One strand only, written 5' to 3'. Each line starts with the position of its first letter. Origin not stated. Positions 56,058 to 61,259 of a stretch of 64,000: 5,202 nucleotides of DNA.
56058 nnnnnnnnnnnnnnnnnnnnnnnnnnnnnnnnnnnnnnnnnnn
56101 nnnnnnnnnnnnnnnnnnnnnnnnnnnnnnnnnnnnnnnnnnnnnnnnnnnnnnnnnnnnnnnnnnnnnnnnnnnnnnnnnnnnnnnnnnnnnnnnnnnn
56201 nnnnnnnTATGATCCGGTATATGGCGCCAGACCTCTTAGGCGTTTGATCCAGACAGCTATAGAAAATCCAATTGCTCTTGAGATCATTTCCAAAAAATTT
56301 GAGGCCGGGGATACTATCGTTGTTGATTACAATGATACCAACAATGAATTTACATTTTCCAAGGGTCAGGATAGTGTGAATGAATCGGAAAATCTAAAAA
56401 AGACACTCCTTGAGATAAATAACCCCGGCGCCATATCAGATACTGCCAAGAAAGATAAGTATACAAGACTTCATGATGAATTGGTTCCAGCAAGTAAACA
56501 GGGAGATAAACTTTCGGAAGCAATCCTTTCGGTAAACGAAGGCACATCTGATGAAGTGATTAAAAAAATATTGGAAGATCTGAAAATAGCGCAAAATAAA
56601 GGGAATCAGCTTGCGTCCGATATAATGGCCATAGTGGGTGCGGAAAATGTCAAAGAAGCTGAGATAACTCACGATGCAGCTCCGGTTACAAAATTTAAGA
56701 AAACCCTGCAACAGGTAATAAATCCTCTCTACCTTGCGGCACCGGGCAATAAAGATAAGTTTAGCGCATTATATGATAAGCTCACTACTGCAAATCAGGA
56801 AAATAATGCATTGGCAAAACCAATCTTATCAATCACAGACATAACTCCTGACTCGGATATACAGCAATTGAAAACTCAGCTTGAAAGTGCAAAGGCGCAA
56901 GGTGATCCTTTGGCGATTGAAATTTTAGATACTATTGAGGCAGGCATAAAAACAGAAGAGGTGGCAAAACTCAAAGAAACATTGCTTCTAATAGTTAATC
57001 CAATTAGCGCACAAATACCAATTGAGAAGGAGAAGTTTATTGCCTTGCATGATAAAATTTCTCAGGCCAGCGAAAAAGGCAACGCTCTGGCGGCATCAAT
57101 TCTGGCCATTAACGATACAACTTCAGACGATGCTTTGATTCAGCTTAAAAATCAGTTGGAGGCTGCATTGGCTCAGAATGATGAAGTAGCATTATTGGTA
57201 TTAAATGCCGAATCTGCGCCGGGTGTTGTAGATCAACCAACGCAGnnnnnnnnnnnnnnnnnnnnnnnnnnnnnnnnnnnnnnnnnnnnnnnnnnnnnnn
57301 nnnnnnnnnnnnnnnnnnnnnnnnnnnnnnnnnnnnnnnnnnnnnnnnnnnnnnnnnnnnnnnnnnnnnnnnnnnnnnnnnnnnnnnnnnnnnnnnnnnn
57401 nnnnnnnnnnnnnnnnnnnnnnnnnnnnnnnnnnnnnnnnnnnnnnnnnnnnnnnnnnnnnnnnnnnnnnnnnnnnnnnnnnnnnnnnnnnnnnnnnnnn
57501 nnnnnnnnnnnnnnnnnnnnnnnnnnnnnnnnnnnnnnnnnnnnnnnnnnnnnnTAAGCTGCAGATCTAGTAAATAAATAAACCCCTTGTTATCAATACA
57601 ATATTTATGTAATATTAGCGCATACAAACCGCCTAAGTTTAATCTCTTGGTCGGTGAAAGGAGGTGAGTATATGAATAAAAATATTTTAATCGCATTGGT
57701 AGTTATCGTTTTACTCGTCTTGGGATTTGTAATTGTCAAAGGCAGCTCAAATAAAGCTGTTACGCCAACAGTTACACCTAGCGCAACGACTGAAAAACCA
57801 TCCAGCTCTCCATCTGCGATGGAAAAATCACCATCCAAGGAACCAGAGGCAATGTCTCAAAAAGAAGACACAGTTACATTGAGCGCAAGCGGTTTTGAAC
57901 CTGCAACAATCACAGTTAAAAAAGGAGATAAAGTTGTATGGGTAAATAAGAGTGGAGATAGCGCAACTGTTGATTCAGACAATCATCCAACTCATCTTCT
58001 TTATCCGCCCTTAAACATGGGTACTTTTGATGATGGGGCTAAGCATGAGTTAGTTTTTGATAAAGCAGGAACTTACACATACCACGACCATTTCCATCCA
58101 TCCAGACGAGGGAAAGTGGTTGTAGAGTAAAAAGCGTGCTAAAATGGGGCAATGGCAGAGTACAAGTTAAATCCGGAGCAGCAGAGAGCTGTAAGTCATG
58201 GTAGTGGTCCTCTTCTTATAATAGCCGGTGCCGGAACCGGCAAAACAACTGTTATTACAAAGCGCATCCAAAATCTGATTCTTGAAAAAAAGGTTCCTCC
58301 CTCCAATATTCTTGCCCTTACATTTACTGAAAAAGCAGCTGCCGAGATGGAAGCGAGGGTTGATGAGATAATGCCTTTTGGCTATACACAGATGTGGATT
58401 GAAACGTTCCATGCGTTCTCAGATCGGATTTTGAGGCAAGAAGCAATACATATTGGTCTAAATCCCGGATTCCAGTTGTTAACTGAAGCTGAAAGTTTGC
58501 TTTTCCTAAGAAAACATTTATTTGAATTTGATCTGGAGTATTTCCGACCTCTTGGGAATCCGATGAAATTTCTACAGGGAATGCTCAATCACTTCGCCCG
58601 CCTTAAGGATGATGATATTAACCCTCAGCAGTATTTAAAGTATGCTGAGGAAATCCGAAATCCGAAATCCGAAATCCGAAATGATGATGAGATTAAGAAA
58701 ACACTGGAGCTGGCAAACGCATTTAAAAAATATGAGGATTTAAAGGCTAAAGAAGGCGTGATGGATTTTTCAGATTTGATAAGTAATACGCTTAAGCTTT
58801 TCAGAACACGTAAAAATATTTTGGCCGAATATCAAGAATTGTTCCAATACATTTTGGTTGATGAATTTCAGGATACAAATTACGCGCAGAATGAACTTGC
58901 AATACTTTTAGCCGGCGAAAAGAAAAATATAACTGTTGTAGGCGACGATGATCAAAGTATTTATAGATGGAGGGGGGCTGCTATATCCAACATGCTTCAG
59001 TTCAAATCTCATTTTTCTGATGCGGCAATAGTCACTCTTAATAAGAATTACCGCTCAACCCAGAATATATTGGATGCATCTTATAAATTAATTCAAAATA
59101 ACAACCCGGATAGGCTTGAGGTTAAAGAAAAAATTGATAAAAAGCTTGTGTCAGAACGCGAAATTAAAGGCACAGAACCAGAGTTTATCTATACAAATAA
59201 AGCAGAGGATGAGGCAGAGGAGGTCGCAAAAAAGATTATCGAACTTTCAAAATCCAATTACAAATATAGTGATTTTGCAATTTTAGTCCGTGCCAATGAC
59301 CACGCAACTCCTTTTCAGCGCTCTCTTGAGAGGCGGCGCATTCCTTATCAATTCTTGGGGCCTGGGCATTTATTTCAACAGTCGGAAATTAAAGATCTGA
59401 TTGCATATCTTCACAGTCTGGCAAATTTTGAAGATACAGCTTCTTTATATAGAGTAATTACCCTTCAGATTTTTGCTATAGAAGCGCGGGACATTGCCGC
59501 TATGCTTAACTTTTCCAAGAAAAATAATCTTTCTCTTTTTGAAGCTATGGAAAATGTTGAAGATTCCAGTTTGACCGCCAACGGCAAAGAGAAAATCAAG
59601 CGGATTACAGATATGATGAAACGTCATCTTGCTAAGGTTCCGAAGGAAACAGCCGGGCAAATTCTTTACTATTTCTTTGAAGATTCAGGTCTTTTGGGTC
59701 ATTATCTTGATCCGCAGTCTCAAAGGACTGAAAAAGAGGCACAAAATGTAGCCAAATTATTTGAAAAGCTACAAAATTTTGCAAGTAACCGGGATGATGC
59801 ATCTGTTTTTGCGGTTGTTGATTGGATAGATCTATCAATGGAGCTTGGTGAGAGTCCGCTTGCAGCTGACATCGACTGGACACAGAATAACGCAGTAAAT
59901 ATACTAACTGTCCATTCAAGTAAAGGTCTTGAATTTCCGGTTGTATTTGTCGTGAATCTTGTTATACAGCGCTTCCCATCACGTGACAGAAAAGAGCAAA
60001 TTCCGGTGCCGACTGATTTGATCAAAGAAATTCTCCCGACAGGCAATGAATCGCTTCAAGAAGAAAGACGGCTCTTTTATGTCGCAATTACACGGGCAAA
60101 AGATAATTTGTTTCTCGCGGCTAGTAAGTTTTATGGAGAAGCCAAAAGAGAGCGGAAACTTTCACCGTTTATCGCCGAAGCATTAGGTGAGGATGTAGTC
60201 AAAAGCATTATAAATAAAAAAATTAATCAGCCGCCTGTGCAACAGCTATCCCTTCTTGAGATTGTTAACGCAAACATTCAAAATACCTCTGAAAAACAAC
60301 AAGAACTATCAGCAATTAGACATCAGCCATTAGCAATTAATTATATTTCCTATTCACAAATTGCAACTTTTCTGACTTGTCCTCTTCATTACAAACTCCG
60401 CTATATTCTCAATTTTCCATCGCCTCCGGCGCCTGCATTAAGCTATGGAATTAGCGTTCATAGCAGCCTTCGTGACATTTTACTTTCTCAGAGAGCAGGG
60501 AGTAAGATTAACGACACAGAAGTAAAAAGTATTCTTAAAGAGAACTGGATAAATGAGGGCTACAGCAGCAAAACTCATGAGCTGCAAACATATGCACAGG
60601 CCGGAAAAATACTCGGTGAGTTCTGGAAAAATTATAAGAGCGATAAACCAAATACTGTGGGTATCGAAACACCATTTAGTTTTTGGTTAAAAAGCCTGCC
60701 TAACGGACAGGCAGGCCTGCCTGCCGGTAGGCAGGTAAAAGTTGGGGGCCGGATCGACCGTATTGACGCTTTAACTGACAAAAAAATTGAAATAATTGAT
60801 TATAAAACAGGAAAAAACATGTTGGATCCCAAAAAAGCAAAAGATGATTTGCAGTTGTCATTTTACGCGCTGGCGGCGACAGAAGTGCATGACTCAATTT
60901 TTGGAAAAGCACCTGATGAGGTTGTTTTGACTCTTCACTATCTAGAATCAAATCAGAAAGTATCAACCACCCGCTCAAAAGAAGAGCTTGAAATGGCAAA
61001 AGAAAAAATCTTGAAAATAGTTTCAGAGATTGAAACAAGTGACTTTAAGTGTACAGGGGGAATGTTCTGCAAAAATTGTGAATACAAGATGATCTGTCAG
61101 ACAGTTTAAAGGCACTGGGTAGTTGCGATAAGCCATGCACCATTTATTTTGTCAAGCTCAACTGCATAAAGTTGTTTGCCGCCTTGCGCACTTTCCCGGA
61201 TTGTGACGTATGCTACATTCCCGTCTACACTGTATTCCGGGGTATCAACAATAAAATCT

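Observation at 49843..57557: Three-gene module: pilin-like two-TM protein, giant polytopic membrane protein and Clp-like AAA+ unfoldase sharing a novel roughly 75-aa repeat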

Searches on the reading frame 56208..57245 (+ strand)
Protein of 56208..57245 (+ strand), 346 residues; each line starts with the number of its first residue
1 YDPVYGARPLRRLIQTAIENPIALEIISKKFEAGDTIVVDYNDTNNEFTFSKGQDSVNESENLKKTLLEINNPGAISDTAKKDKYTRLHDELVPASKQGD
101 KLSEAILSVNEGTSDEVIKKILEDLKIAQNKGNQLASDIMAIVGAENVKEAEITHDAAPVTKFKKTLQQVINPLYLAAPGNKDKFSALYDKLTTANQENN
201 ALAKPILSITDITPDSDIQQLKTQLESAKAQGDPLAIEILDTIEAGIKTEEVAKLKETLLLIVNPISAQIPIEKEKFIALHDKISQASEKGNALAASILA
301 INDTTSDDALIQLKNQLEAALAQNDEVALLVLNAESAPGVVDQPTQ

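Call 24: find_homologous_proteins(query=window:56208-57245:+, max_evalue=0.001)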
Query window:56208-57245:+ (346 aa): 405 proteins with E <= 0.001 among 8000 candidates; the best 120 are listed.
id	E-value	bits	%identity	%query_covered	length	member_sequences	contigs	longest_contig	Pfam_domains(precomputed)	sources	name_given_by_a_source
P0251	1.4e-27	115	45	40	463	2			PF00158.33,PF07724.21,PF00004.36,PF07728.21,PF10431.16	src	-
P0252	6.2e-19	87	79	17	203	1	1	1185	PF10431.16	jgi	jgi:hypothetical protein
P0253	3.2e-18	84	85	15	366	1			PF00158.33,PF07724.21,PF00004.36,PF07728.21,PF10431.16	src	-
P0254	1.3e-16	79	77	15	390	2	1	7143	PF00158.33,PF07724.21,PF00004.36,PF07728.21,PF10431.16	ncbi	-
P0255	1.5e-16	79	52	25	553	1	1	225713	PF00158.33,PF07724.21,PF00004.36,PF07728.21,PF10431.16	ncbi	-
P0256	5.5e-16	77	55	21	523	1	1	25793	PF00158.33,PF07724.21,PF00004.36,PF07728.21,PF10431.16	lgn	-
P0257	7.5e-16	76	62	21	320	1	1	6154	PF00158.33,PF07724.21,PF00004.36,PF07728.21,PF10431.16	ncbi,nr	ncbi:MAG: AAA family ATPase, partial [bacterium]|nr:AAA family ATPase [bacterium]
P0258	9.8e-16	76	63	18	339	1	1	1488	PF07724.21,PF07728.21,PF10431.16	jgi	jgi:ATP-dependent Clp protease ATP-binding subunit ClpA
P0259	1.0e-15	76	79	15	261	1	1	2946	PF07724.21,PF10431.16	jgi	jgi:hypothetical protein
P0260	1.1e-15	76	70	16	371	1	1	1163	PF07724.21,PF07728.21,PF10431.16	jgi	jgi:ATP-dependent Clp protease ATP-binding subunit ClpA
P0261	1.9e-15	75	70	16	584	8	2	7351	PF00158.33,PF07724.21,PF00004.36,PF13401.13,PF07728.21,PF10431.16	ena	-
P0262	4.0e-15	74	62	18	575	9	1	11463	PF00158.33,PF07724.21,PF00004.36,PF07728.21,PF10431.16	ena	-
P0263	5.5e-15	74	70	15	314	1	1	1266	PF07724.21,PF10431.16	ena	-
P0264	7.4e-15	73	69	15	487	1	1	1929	PF00158.33,PF07724.21,PF00004.36,PF07728.21,PF10431.16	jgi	jgi:energy-coupling factor transporter ATP-binding protein EcfA2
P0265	8.0e-15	73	71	15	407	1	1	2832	PF07724.21,PF07728.21,PF10431.16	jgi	jgi:hypothetical protein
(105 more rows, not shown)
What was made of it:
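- Tried and rejected: A word-indexed homologue search with Clp D2-small plus tail (call 24) was swamped by generic Clp D2 fragments.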

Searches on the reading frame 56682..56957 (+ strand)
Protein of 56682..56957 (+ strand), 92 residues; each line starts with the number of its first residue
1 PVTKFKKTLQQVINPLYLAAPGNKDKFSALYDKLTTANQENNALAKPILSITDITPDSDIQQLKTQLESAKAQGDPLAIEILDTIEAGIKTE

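Call 21: search_protein_representatives(alignment_id=A1)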
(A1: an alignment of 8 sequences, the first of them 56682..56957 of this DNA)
Query: 8 sequences, 90 profile positions. Proteins with E-value up to 0.001 (for the whole library): 146; up to 1e-10: 110; up to 1e-30: 57. The best 146 are listed.
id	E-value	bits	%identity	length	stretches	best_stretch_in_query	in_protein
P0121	4.3e-200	664.6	-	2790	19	2-87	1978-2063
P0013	5.4e-197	654.7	-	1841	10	4-87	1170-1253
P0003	8.5e-167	557.9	-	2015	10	2-86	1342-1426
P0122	5.9e-155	520.0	-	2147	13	3-87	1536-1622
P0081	6.3e-131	443.0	-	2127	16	2-87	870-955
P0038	8.9e-129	436.1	-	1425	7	2-83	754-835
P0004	2.8e-124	421.7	-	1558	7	2-89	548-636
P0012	2.9e-120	408.8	-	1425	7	2-87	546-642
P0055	3.9e-111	379.5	-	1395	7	3-86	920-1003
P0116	1.7e-109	374.3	-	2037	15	1-60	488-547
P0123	6.4e-93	321.1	-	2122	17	1-61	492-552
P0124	2.2e-90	313.0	-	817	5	2-88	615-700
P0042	3.7e-90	312.3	-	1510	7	2-87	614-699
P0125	4.5e-87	302.4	-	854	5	2-87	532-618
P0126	2.3e-80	280.9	-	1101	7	5-87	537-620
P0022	3.0e-67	238.9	-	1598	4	2-86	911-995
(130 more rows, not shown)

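Call 25: search_solved_structures(query=A1, max_evalue=10)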
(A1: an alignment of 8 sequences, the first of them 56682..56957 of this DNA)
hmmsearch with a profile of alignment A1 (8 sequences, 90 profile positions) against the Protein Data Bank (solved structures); distinct sequences matched with E-value up to 10: 9.
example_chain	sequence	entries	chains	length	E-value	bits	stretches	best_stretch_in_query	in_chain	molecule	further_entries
8a3v_C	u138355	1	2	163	0.041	17.2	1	31-84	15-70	DUF721 domain-containing protein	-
8g9k_A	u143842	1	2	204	0.094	16.1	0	58-86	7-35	THR2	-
9vke_A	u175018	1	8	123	0.22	14.9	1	25-82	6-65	De novo designed zinc hydrolase 11-7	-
4zqu_A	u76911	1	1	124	0.24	14.8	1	7-79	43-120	CdiA-CT toxin, Conserved domain protein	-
7jrq_A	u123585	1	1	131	0.31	14.4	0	29-79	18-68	MPP1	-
1jig_A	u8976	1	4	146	0.4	14.1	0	59-86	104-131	Dlp-2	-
2d5k_A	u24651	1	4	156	0.57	13.6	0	56-81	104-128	Dps family protein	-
7w5z_P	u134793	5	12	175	0.89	13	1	36-57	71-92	Cytochrome c oxidase subunit TT16 | YflT domain-containing protein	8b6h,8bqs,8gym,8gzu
6e9x_C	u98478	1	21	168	3.3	11.1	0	46-84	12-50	DHF91 filament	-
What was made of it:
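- On Named helical repeats (TPR, Sel1, HEAT, spectrin and others): The best PDB sequence profile hit has E = 0.041 (call 25).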

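Call 32: search_protein_families(library=pfam, alignment_id=A1, max_evalue=10)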
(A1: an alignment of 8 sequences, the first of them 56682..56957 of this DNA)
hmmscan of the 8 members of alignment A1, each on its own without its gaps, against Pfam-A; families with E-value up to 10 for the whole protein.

A. member 1, window:56682-56957:+ (92 aa): 1 family
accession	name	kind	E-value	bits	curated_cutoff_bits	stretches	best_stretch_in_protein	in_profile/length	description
PF12709.12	Fungal_TACC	-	0.19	12.7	27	0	4-46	31-73/77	Fungal Transforming acidic coiled-coil (TACC) proteins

B. families by the number of members that match (of 8 scanned): 11 families
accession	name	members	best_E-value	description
PF16419.11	CNOT1_HEAT_N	1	0.0021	CCR4-NOT transcription complex subunit 1 HEAT repeat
PF23219.2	LAMB1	1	0.0036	LAMB1-4 helical domain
PF03978.18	Borrelia_REV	1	0.0054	Borrelia burgdorferi REV protein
PF23353.1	BBS2_hp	1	0.063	BBS2 hairpin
PF13942.11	Lipoprotein_20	1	0.064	YfhG lipoprotein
PF14520.12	HHH_5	1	0.082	Helix-hairpin-helix domain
PF16000.10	CARMIL_C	1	0.083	CARMIL C-terminus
PF12558.13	DUF3744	1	0.095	ATP-binding cassette cobalt transporter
PF00631.27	G-gamma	1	0.13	GGL domain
PF23850.1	DUF7213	1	0.18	Family of unknown function (DUF7213)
PF12709.12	Fungal_TACC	1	0.19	Fungal Transforming acidic coiled-coil (TACC) proteins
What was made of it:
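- On Named helical repeats (TPR, Sel1, HEAT, spectrin and others): No Pfam family recurs among the 8 copies, even at E <= 10 (call 32).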

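Call 74: search_protein_families(library=pfam, proteins=[P0121], max_evalue=0.01)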
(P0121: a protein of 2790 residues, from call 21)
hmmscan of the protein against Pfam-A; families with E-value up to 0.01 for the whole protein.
P0121 (2790 aa): 2 families
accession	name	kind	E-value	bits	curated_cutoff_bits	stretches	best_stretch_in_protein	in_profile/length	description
PF04610.19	TrbL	-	0.00019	21.7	25.9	1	128-299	6-184/215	TrbL/VirB6 plasmid conjugal transfer protein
PF24225.1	DUF7441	-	0.0018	18.7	27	0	2633-2652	30-49/68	Domain of unknown function (DUF7441)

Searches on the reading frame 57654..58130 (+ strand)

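Call 3: search_protein_families(library=pfam, proteins=[window:57654-58130:+], max_evalue=0.1)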
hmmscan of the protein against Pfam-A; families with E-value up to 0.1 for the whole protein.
window:57654-58130:+ (158 aa): 5 families
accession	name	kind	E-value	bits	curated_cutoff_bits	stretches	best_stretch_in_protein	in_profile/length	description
PF13473.12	Cupredoxin_1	-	4.5e-10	39.9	27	1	63-157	14-104/104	Cupredoxin-like domain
PF00127.26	Copper-bind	-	2.3e-06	28.4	21.2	1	80-158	13-99/99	Copper binding proteins, plastocyanin/azurin family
PF12685.13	SpoIIIAH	-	0.012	16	30.6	1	9-95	2-68/191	SpoIIIAH-like protein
PF20087.4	DUF6479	-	0.044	14.7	25.4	1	11-74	24-86/120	Family of unknown function (DUF6479)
PF14221.11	DUF4330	-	0.068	13.7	27.6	0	12-92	19-108/167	Domain of unknown function (DUF4330)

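Call 4: search_protein_families(library=ncbifam, proteins=[window:57654-58130:+], max_evalue=0.1)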
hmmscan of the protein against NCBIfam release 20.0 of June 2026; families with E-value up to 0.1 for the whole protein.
window:57654-58130:+ (158 aa): 19 families
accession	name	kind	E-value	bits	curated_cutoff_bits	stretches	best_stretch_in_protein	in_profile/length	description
TIGR02657.1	amicyanin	equivalog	3.7e-07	30.4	110.2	1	80-158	7-83/83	amicyanin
NF042931.1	SAG1386_EF1546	equivalog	9.1e-07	29.1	80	1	11-94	34-120/158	SAG1386/EF1546 family surface-associated protein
TIGR02656.1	cyanin_plasto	equivalog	1.2e-05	25.7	87.85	1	79-157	12-98/99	plastocyanin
NF052435.1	BamI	equivalog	0.00041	20.3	180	1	7-115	1-106/226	biofilm-associated metzincin protease inhibitor BamI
TIGR03102.1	halo_cynanin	subfamily_domain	0.00099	19.2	93.8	1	78-158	36-115/115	halocyanin domain-containing protein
TIGR03593.1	yidC_nterm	equivalog_domain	0.0012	18.5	58.25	1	8-101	1-91/363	membrane protein insertase YidC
NF038218.1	IcmG_DotF_IVB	equivalog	0.0015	18.2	200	1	5-72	45-115/266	type IVB secretion system protein IcmG/DotF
NF047631.1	SodCMycob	equivalog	0.0036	16.9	230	1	10-98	8-97/236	superoxide dismutase[Cu-Zn]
NF002356.0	PRK01318.2-3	equivalog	0.0052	15.2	460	1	7-81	1-76/627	membrane protein insertase YidC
TIGR03931.1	T7SS_Rv3446c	hypoth_equivalog_domain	0.025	14.9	47.6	1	11-74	4-60/194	type VII secretion-associated protein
NF052460.1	L-NosZ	equivalog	0.036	12.6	700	1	78-115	387-425/480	clade III lactonase-type nitrous-oxide reductase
NF033865.1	fusolisin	equivalog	0.04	12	999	1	7-80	7-82/1006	fusolisin family autotransporter serine protease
TIGR02375.1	pseudoazurin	equivalog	0.054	13.3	109.85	1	79-100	10-31/116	pseudoazurin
NF047550.1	LIC_12071_fam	equivalog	0.069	12.4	350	1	9-77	218-290/337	LIC_12071 family protein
NF033802.1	AimP_fam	subfamily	0.084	13.1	35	0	9-35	2-28/43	lysogeny pheromone AimP family peptide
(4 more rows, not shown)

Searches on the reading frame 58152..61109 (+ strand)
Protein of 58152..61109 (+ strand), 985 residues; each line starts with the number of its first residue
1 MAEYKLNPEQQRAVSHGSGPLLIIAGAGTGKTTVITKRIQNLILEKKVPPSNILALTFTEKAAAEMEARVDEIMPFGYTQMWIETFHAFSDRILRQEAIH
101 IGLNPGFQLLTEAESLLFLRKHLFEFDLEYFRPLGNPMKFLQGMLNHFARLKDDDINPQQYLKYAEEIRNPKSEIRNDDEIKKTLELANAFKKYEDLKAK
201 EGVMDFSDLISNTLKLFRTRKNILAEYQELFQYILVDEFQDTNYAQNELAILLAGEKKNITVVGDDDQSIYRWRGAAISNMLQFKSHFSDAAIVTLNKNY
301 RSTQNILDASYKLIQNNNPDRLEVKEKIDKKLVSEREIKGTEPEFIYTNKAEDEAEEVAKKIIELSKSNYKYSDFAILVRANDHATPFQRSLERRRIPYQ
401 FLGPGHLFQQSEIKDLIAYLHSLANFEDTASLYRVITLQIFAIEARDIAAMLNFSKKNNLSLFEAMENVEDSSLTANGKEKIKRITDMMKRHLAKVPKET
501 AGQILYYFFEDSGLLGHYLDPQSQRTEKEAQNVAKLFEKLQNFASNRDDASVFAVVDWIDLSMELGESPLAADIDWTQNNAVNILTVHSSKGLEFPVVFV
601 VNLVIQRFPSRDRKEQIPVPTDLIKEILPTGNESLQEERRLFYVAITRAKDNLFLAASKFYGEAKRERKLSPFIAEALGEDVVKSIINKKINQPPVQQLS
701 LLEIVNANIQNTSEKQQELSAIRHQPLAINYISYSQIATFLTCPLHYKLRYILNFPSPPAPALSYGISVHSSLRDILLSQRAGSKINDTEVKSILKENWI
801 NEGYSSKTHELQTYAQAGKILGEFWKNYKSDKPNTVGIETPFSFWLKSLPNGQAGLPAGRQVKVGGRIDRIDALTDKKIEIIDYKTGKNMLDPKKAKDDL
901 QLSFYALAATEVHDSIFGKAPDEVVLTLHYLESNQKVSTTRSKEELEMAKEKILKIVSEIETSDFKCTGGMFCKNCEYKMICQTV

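Call 72: search_protein_families(library=pfam, proteins=[window:58152-61109:+], max_evalue=0.00001)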
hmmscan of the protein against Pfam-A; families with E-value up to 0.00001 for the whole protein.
window:58152-61109:+ (985 aa): 9 families
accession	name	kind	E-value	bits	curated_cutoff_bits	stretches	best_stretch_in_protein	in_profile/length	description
PF00580.27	UvrD-helicase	-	4e-79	266.5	23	1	6-288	1-270/271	UvrD/REP helicase N-terminal domain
PF13361.12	UvrD_C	-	1.6e-58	199.2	25.6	1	294-658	1-348/350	UvrD-like helicase C-terminal domain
PF12705.13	PDDEXK_1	-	4.3e-34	119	22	1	732-983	2-247/247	PD-(D/E)XK nuclease superfamily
PF13245.12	AAA_19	-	2.3e-22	80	25.1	1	10-272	1-132/134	AAA domain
PF13538.12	UvrD_C_2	-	2.6e-11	43.7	27.4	0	584-604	4-24/52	UvrD-like helicase C-terminal domain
PF01443.25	Viral_helicase1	-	9.6e-09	35.8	21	0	212-328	42-158/228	Viral superfamily 1 RNA helicase core domain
PF10926.14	DUF2800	-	1.2e-07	31.7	21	1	873-983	126-233/368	Protein of unknown function (DUF2800)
PF13604.12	AAA_30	-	1.4e-07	31.9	27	0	5-70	1-66/191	AAA domain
PF01930.23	Cas_Cas4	-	5.3e-06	27.1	22.7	1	868-983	53-159/160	Domain of unknown function DUF83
